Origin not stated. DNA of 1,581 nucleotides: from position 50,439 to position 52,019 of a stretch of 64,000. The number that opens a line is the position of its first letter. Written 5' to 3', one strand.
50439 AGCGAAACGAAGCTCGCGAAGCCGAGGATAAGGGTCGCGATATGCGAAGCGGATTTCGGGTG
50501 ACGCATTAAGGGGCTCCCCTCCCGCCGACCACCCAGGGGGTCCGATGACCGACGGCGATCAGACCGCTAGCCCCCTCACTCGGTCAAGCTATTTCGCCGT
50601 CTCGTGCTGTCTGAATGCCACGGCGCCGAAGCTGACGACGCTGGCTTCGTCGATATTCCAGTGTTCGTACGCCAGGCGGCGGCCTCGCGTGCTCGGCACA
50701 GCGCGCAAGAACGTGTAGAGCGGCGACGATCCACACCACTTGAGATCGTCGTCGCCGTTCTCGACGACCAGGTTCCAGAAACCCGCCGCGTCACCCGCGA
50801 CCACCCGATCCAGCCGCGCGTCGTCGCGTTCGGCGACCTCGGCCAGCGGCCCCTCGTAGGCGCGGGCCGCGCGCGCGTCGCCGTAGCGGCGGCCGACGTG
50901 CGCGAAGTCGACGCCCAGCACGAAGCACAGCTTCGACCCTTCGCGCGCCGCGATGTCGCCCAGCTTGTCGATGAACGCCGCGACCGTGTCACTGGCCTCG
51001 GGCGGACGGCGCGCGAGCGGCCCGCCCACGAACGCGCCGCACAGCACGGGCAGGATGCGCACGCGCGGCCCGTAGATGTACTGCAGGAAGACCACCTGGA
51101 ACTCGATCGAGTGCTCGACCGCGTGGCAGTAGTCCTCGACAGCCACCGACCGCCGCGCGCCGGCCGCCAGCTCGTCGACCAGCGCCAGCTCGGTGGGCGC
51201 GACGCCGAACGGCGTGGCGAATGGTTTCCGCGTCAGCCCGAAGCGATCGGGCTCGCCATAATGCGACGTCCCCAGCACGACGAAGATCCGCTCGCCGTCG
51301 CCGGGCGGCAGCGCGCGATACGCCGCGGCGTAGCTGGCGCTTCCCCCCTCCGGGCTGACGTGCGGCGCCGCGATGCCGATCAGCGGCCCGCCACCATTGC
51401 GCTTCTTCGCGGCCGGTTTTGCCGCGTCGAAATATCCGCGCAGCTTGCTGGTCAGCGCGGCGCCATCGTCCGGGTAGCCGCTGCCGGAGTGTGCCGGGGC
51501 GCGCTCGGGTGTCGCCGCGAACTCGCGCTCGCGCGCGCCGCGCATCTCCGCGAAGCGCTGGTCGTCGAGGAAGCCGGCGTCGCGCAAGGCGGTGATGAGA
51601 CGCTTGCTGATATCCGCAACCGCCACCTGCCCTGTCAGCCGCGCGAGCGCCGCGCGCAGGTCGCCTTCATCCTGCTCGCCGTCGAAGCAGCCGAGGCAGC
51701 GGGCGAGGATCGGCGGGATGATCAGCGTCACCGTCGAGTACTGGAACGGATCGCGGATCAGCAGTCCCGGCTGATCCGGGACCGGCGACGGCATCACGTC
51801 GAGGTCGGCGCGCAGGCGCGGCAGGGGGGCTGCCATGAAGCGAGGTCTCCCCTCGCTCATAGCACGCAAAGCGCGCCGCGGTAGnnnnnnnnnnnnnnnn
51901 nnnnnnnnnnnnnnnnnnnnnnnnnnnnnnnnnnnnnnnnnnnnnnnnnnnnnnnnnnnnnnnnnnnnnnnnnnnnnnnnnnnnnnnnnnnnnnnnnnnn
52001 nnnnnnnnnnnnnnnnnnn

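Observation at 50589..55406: Tightly packed operon: Hanks kinase, TPR/PEGA-like anchor protein, lamin-tail-domain lipoprotein, MEMO-like protein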

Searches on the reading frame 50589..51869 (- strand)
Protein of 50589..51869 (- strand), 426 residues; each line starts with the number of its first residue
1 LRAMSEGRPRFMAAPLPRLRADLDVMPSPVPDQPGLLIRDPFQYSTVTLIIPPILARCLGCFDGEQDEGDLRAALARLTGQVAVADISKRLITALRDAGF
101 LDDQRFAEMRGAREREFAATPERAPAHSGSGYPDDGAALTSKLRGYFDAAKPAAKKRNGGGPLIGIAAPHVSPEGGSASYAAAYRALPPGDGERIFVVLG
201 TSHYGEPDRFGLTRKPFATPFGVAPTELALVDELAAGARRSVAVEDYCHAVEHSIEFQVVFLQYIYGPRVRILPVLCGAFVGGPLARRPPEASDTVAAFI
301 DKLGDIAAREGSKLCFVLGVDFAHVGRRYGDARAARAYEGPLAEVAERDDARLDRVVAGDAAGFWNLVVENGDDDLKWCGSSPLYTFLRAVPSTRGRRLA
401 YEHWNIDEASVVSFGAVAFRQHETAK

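Call 6: search_protein_families(library=pfam, proteins=[window:50589-51869:-], max_evalue=0.01)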
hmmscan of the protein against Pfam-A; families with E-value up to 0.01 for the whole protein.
window:50589-51869:- (426 aa): 1 family
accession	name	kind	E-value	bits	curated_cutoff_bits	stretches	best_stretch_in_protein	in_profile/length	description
PF01875.22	Memo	-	1.1e-28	100.6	27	1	125-415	2-266/269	Memo-like protein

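Call 7: find_homologous_proteins(query=window:50589-51869:-, max_evalue=0.00001)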
Query window:50589-51869:- (426 aa): 6173 proteins with E <= 0.00001 among 8000 candidates; the best 120 are listed.
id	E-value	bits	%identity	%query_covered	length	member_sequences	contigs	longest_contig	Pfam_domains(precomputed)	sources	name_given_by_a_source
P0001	3.9e-263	891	95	97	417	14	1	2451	PF01875.23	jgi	-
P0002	2.4e-256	869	92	97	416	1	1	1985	PF01875.23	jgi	jgi:MEMO1 family protein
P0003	4.1e-240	815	87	96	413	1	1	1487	PF01875.23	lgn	-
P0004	1.4e-239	813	87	96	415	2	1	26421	PF01875.23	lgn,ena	-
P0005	3.7e-210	716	77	96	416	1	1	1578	PF01875.23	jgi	-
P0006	2.5e-208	710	75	96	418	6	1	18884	PF01875.23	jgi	jgi:AmmeMemoRadiSam system protein B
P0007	4.5e-207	706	77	96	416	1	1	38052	PF01875.23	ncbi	-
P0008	1.9e-206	704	75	96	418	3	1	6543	PF01875.23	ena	-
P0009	5.0e-206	703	77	96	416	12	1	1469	PF01875.23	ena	-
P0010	1.2e-205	702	76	96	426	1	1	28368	PF01875.23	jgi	jgi:MEMO1 family protein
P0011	1.2e-205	702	76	96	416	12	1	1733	PF01875.23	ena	-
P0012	1.6e-205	701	76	96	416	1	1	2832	PF01875.23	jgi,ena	-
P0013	2.9e-204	697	75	96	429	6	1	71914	PF01875.23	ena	-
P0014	5.1e-204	696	74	96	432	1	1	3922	PF01875.23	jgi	jgi:AmmeMemoRadiSam system protein B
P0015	2.3e-203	694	75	96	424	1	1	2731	PF01875.23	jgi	jgi:AmmeMemoRadiSam system protein B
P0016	2.6e-203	694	75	96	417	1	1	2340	PF01875.23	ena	-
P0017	6.6e-203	693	74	96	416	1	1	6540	PF01875.23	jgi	jgi:MEMO1 family protein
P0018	1.6e-202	691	75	96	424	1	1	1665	PF01875.23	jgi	jgi:hypothetical protein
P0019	2.2e-202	691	76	96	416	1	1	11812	PF01875.23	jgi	jgi:MEMO1 family protein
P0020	8.8e-202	689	75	96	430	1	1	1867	PF01875.23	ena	-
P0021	1.1e-201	689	74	97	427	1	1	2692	PF01875.23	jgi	jgi:MEMO1 family protein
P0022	1.1e-201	688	75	96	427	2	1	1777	PF01875.23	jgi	jgi:AmmeMemoRadiSam system protein B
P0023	3.0e-201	687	75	96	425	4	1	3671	PF01875.23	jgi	-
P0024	5.0e-201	686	75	96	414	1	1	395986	PF01875.23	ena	-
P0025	6.3e-201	686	76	96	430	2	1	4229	PF01875.23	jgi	jgi:AmmeMemoRadiSam system protein B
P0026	4.6e-200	683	72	97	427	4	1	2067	PF01875.23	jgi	-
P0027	6.8e-200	683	75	97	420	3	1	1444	PF01875.23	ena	-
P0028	6.9e-200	683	75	96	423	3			PF01875.23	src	-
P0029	1.0e-199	682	74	96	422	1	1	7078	PF01875.23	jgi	jgi:AmmeMemoRadiSam system protein B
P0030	3.7e-199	680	73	96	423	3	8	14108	PF01875.23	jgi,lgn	jgi:AmmeMemoRadiSam system protein B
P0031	9.4e-199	679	75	96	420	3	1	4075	PF01875.23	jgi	jgi:AmmeMemoRadiSam system protein B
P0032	2.9e-198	677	73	97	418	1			PF01875.23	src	-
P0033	4.7e-198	677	74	96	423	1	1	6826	PF01875.23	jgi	jgi:MEMO1 family protein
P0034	7.1e-198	676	72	96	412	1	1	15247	PF01875.23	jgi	jgi:AmmeMemoRadiSam system protein B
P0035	8.9e-198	676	73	96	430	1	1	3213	PF01875.23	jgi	jgi:AmmeMemoRadiSam system protein B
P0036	1.1e-197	675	73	96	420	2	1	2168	PF01875.23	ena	-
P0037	1.5e-197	675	73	96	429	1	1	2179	PF01875.23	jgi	jgi:AmmeMemoRadiSam system protein B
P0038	1.7e-197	675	73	96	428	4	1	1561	PF01875.23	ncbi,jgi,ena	-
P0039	3.7e-197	674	72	96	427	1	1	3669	PF01875.23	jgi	-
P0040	4.0e-197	673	75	96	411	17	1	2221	PF01875.23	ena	-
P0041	4.4e-197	673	73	96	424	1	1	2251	PF01875.23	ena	-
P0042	4.6e-197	673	74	96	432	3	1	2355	PF01875.23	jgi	jgi:AmmeMemoRadiSam system protein B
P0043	6.0e-197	673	73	96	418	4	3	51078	PF01875.23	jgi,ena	-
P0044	2.3e-196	671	74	96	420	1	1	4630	PF01875.23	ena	-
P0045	3.5e-195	667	72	96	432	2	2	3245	PF01875.23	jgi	jgi:AmmeMemoRadiSam system protein B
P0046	3.8e-195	667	73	96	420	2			PF01875.23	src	-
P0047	6.7e-195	666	71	96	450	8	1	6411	PF01875.23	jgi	-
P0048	8.5e-195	666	72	97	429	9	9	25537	PF01875.23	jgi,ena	-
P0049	1.1e-194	665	73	95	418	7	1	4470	PF01875.23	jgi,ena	-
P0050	1.3e-194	665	75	94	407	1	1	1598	PF01875.23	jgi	jgi:AmmeMemoRadiSam system protein B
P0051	2.0e-194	665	71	96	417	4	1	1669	PF01875.23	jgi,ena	-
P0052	2.0e-194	665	72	96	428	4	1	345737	PF01875.23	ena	-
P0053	5.5e-194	663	71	97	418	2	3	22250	PF01875.23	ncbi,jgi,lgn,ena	-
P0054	8.2e-194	663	73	96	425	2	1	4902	PF01875.23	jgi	-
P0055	1.0e-193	662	71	97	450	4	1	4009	PF01875.23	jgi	jgi:MEMO1 family protein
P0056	1.3e-193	662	72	96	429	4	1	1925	PF01875.23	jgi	jgi:AmmeMemoRadiSam system protein B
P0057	2.1e-193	661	72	96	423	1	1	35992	PF01875.23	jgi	jgi:AmmeMemoRadiSam system protein B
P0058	2.4e-193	661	73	96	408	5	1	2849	PF01875.23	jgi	-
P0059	4.2e-192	657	72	96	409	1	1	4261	PF01875.23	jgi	jgi:AmmeMemoRadiSam system protein B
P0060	5.3e-192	657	71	96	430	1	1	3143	PF01875.23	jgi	jgi:AmmeMemoRadiSam system protein B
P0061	7.9e-192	656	71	97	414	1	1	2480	PF01875.23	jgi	-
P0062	5.4e-191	653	73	96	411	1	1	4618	PF01875.23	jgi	jgi:AmmeMemoRadiSam system protein B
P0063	5.5e-191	653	71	97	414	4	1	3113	PF01875.23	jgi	jgi:AmmeMemoRadiSam system protein B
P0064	5.8e-191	653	72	96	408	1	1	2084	PF01875.23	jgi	jgi:AmmeMemoRadiSam system protein B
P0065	3.7e-189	647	71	97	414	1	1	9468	PF01875.23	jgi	jgi:MEMO1 family protein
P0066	4.3e-189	647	70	97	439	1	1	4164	PF01875.23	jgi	jgi:AmmeMemoRadiSam system protein B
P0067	4.4e-189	647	70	97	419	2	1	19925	PF01875.23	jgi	jgi:MEMO1 family protein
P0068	5.2e-189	647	71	96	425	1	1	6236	PF01875.23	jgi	jgi:AmmeMemoRadiSam system protein B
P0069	5.8e-189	647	70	97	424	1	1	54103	PF01875.23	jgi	jgi:AmmeMemoRadiSam system protein B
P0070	1.5e-188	645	70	97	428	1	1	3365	PF01875.23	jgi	jgi:MEMO1 family protein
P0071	2.7e-188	644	71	96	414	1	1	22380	PF01875.23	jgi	jgi:AmmeMemoRadiSam system protein B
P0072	1.0e-187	642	71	94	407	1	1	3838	PF01875.23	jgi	jgi:AmmeMemoRadiSam system protein B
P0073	1.1e-187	642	71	96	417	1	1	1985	PF01875.23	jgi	jgi:AmmeMemoRadiSam system protein B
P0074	2.3e-187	641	70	96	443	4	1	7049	PF01875.23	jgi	jgi:AmmeMemoRadiSam system protein B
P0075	3.6e-187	641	70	97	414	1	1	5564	PF01875.23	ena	-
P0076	3.7e-187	641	69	97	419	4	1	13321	PF01875.23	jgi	jgi:AmmeMemoRadiSam system protein B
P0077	4.3e-187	640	71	96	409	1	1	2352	PF01875.23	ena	-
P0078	7.0e-187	640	70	96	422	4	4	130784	PF01875.23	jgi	jgi:AmmeMemoRadiSam system protein B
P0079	5.5e-186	637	70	97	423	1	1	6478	PF01875.23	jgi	-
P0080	1.5e-185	635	69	97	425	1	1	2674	PF01875.23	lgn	-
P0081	4.9e-185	634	70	97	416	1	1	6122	PF01875.23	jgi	jgi:AmmeMemoRadiSam system protein B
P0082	1.1e-184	632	68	97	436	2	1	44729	PF01875.23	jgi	jgi:MEMO1 family protein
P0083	1.4e-184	632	69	97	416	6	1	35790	PF01875.23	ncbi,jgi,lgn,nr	ncbi:MAG TPA: AmmeMemoRadiSam system protein B [Polyangia bacterium]|jgi:hypothetical protein|nr:Amm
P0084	1.4e-184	632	69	96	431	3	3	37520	PF01875.23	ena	-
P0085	1.5e-184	632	67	97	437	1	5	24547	PF01875.23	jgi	jgi:AmmeMemoRadiSam system protein B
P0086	1.6e-184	632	70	96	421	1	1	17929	PF01875.23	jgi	jgi:AmmeMemoRadiSam system protein B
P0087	8.5e-184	630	69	96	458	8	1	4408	PF01875.23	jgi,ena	-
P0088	2.2e-183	628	69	97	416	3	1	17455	PF01875.23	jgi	jgi:AmmeMemoRadiSam system protein B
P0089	4.4e-183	627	68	97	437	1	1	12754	PF01875.23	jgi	jgi:MEMO1 family protein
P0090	2.2e-182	625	68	97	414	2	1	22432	PF01875.23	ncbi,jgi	ncbi:MAG TPA: AmmeMemoRadiSam system protein B [Polyangia bacterium]|jgi:hypothetical protein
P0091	2.3e-182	625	69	92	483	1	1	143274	PF01875.23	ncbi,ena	-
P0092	5.9e-182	624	68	96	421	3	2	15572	PF01875.23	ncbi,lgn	-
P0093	5.9e-182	624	69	97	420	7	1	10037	PF01875.23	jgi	-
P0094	4.1e-181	621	69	96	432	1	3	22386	PF01875.23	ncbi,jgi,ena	jgi:AmmeMemoRadiSam system protein B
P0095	1.8e-180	619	70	92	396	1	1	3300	PF01875.23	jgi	-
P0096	8.8e-180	616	67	96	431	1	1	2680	PF01875.23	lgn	-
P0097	8.9e-180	616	67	96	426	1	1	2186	PF01875.23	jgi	jgi:AmmeMemoRadiSam system protein B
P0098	8.9e-180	616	68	96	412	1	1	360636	PF01875.23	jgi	jgi:MEMO1 family protein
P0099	1.0e-179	616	68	96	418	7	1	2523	PF01875.23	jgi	jgi:AmmeMemoRadiSam system protein B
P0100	6.5e-179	613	67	97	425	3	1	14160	PF01875.23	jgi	jgi:AmmeMemoRadiSam system protein B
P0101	8.1e-179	613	66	99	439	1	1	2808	PF01875.23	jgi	jgi:MEMO1 family protein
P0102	1.3e-178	612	66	97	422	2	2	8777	PF01875.23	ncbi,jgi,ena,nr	ncbi:MAG TPA: AmmeMemoRadiSam system protein B [Polyangia bacterium]|nr:AmmeMemoRadiSam system prote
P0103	8.5e-178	610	67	97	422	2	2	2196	PF01875.23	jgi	jgi:AmmeMemoRadiSam system protein B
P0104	1.5e-177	609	66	97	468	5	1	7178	PF01875.23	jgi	jgi:MEMO1 family protein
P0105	1.5e-177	609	67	97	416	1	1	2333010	PF01875.23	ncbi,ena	-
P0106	2.8e-177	608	67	97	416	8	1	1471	PF01875.23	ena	-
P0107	4.3e-177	607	72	96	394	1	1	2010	PF01875.23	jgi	-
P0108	4.7e-177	607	65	100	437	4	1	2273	PF01875.23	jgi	jgi:AmmeMemoRadiSam system protein B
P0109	1.2e-176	606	66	97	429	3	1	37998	PF01875.23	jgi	jgi:MEMO1 family protein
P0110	1.8e-176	605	67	96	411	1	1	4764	PF01875.23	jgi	jgi:AmmeMemoRadiSam system protein B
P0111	1.8e-176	605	67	96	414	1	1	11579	PF01875.23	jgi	jgi:AmmeMemoRadiSam system protein B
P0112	2.6e-176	605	67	97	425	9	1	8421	PF01875.23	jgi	jgi:AmmeMemoRadiSam system protein B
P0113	2.9e-176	605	66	97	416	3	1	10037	PF01875.23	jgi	-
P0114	3.4e-176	605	67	96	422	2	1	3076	PF01875.23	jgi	-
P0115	3.8e-176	604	66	96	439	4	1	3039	PF01875.23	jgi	jgi:AmmeMemoRadiSam system protein B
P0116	5.1e-176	604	67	97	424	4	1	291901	PF01875.23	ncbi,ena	-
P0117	6.0e-176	604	67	98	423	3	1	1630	PF01875.23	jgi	jgi:AmmeMemoRadiSam system protein B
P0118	7.5e-176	603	67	96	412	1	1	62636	PF01875.23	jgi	jgi:AmmeMemoRadiSam system protein B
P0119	9.2e-176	603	63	97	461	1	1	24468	PF01875.23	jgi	jgi:MEMO1 family protein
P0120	1.3e-175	603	67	96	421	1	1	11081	PF01875.23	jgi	jgi:AmmeMemoRadiSam system protein B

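Call 8: find_encoding_contigs(protein=P0004, flank=10000, max_places=2)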
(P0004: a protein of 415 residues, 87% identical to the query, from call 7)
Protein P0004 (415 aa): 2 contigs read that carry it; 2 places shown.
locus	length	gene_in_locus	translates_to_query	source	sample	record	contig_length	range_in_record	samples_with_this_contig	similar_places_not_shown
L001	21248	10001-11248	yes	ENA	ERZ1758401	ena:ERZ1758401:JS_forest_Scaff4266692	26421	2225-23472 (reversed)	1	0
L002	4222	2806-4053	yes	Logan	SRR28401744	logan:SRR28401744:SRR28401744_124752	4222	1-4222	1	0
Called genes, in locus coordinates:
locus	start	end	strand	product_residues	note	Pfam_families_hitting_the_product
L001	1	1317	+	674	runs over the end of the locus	PF00069:Pkinase, PF07714:PK_Tyr_Ser-Thr, PF07719:TPR_2 (weak), PF02830:V4R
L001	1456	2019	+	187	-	-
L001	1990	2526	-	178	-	-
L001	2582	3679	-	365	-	-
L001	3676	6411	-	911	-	PF03544:TonB_C, PF00593:TonB_dep_Rec_b-barrel, PF25183:OMP_b-brl_4 (faint)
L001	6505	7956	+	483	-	PF00069:Pkinase, PF07714:PK_Tyr_Ser-Thr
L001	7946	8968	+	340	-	-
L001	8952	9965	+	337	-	PF00932:LTD (weak)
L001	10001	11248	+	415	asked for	PF01875:Memo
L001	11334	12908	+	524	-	PF01270:Glyco_hydro_8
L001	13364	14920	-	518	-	PF19425:Csd3_N2 (weak), PF01551:Peptidase_M23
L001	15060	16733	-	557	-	PF02463:SMC_N, PF13476:AAA_23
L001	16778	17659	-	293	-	PF01513:NAD_kinase, PF20143:NAD_kinase_C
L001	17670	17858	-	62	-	-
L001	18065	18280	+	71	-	PF01165:Ribosomal_S21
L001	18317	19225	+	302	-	PF06325:PrmA, PF05175:MTS, PF13847:Methyltransf_31 (weak), PF13649:Methyltransf_25 (weak)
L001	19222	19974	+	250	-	PF20260:PUA_4, PF04452:Methyltrans_RNA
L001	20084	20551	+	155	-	PF06271:RDD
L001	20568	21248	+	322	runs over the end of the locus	-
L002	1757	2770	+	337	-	PF00932:LTD (weak)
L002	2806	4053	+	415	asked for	PF01875:Memo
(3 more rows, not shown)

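Call 9: find_encoding_contigs(protein=P0007, flank=10000, max_places=2)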
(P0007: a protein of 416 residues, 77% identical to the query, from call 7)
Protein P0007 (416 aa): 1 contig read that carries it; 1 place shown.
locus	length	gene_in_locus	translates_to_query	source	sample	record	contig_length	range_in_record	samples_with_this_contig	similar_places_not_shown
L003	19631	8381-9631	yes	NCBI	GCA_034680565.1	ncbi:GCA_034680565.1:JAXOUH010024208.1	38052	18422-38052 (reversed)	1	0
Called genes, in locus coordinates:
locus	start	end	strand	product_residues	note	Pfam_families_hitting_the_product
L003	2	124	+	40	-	?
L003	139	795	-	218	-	PF01625:PMSR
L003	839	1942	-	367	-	-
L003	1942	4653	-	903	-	PF03544:TonB_C, PF00593:TonB_dep_Rec_b-barrel, PF25183:OMP_b-brl_4 (faint)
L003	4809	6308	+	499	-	PF00069:Pkinase, PF07714:PK_Tyr_Ser-Thr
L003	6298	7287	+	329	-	-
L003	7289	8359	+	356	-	PF00932:LTD (weak)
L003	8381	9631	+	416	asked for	PF01875:Memo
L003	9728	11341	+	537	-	PF01270:Glyco_hydro_8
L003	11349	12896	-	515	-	PF19425:Csd3_N2, PF01551:Peptidase_M23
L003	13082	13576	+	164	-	-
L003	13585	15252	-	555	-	PF02463:SMC_N, PF13476:AAA_23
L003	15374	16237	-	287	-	PF01513:NAD_kinase, PF20143:NAD_kinase_C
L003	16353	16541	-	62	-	-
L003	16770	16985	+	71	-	PF01165:Ribosomal_S21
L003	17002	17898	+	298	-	PF06325:PrmA, PF05175:MTS, PF13649:Methyltransf_25 (weak)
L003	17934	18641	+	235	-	PF20260:PUA_4, PF04452:Methyltrans_RNA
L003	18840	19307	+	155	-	PF06271:RDD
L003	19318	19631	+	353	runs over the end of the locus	-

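Call 16: find_related_loci(query=A1, collection=genome_contigs, flank=10000)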
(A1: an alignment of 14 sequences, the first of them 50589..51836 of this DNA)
Query A1 (415 aa) in genome_contigs; peptide patterns used: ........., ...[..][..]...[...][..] (x = any residue, [..] = any of these).
99 stretches matched a pattern; 80 encode a relative of the query (tblastn E <= 1e-3); 78 distinct loci.
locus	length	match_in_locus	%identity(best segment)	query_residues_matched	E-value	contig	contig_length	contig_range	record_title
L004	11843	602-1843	75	1-408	0e+0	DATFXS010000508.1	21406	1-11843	MAG TPA_asm: Polyangia bacterium isolate SMAG_U9523 k141_15101936, whole genome shotgun sequence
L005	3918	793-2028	72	5-408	0e+0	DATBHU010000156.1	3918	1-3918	MAG TPA_asm: Polyangia bacterium isolate SMAG_U3876 k141_2122799, whole genome shotgun sequence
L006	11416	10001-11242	68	1-414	0e+0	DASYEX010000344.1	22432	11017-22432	MAG TPA_asm: Polyangia bacterium isolate SMAG_U4998 k141_3606131, whole genome shotgun sequence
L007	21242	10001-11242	69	1-414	0e+0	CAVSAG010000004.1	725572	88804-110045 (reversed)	MAG: uncultured proteobacterium isolate MFD05841.bin.2.137 genome assembly, contig: contig_31022, whole genome shotgun s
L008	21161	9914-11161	69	1-414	2e-176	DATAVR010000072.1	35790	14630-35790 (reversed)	MAG TPA_asm: Polyangia bacterium isolate SMAG_U5604 k141_1739072, whole genome shotgun sequence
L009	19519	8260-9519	69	1-414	5e-171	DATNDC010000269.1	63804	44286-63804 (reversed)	MAG TPA_asm: Polyangia bacterium isolate SMAG_U11232 k141_3722808, whole genome shotgun sequence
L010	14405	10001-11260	65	1-409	2e-165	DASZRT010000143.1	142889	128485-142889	MAG TPA_asm: Polyangia bacterium isolate SMAG_U6031 k141_791284, whole genome shotgun sequence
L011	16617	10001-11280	67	1-408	9e-151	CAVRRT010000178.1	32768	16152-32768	MAG: uncultured proteobacterium isolate MFD04540.bin.2.43 genome assembly, contig: contig_73268, whole genome shotgun se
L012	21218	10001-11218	57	1-413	3e-147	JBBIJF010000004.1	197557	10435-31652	MAG: Acidobacteriota bacterium isolate SLF170214_bin_156 NODE_27_length_197557_cov_13.7925, whole genome shotgun sequenc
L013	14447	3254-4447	58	5-408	7e-146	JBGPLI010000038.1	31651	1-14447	MAG: Bryobacteraceae bacterium isolate OBJ_0618_7090110_266 k141_2742551_length_31651_cov_14.0105, whole genome shotgun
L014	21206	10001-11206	57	1-409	1e-145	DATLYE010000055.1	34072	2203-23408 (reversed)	MAG TPA_asm: Bryobacteraceae bacterium isolate SMAG_U13264 k141_258889, whole genome shotgun sequence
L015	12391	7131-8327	59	5-409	2e-143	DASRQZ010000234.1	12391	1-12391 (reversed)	MAG TPA_asm: Polyangia bacterium isolate SMAG_U4460 k141_1731005, whole genome shotgun sequence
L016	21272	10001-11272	67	1-414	8e-175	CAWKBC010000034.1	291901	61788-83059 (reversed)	MAG: uncultured proteobacterium isolate MFD04540.bin.3.176 genome assembly, contig: contig_6154, whole genome shotgun se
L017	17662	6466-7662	59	5-409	2e-142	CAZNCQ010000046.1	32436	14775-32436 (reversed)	MAG TPA_asm: uncultured Myxococcales bacterium isolate binchicken_co54_362 genome assembly, contig: NODE_2300_length_324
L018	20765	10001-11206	56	1-408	1e-141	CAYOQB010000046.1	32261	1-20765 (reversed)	MAG TPA_asm: uncultured Solibacteraceae bacterium isolate binchicken_co276_160 genome assembly, contig: NODE_1318_length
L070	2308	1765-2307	66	1-163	5e-67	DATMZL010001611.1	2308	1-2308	MAG TPA_asm: Polyangia bacterium isolate SMAG_U13173 k141_283447, whole genome shotgun sequence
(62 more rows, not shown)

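Call 17: search_protein_families(library=ncbifam, proteins=[window:50589-51836:-, L001:7946-8968:+, L001:8952-9965:+, L001:11334-12908:+], max_evalue=1)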
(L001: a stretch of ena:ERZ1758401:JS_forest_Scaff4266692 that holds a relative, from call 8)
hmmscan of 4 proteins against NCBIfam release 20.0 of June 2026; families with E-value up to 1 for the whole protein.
window:50589-51836:- (415 aa): 2 families
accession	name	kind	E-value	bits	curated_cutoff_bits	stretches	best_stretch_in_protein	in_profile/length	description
TIGR04336.1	AmmeMemoSam_B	hypoth_equivalog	1e-23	84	26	1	112-406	1-268/270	AmmeMemoRadiSam system protein B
NF001987.0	PRK00782.1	equivalog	4.7e-22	78.5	295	1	112-385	3-236/267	MEMO1 family protein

L001:7946-8968:+ (340 aa): 2 families
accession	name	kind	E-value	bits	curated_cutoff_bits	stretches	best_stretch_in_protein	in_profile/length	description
TIGR03939.1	PGA_TPR_OMP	equivalog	0.078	11.2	366.65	1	47-117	93-161/800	poly-beta-1,6 N-acetyl-D-glucosamine export porin PgaA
TIGR02552.1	LcrH_SycD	equivalog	0.096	12.4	104.8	1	47-95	25-74/136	SycD/LcrH family type III secretion system chaperone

L001:8952-9965:+ (337 aa): 0 families

L001:11334-12908:+ (524 aa): 1 family
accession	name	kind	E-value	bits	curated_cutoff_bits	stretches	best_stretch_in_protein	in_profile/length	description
NF008305.0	PRK11097.1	equivalog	2.8e-17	62.6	299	1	196-376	45-227/378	cellulose synthase complex periplasmic endoglucanase BcsZ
